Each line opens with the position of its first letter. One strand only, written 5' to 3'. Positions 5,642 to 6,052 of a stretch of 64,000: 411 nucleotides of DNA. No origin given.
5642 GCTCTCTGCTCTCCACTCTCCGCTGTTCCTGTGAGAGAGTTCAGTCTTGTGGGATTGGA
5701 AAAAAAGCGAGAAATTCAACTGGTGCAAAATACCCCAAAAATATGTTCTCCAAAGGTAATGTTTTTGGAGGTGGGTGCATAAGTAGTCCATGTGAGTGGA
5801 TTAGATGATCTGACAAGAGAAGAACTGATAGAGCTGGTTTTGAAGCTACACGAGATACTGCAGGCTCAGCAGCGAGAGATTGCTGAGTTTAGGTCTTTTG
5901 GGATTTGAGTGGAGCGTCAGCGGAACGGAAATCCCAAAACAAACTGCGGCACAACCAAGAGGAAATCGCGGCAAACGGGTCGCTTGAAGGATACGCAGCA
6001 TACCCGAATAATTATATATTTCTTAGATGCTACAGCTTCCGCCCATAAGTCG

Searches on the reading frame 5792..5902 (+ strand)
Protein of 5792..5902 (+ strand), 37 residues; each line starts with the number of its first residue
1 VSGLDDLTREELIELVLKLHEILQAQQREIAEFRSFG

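Call 44: search_protein_families(library=pfam, proteins=[window:5792-5902:+], max_evalue=0.1)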
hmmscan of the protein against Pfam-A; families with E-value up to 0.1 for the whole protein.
window:5792-5902:+ (37 aa): 1 family
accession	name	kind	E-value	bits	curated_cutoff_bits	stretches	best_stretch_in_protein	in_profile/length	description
PF06412.16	TraD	-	0.0078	16.5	22.3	1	2-37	21-56/62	Conjugal transfer protein TraD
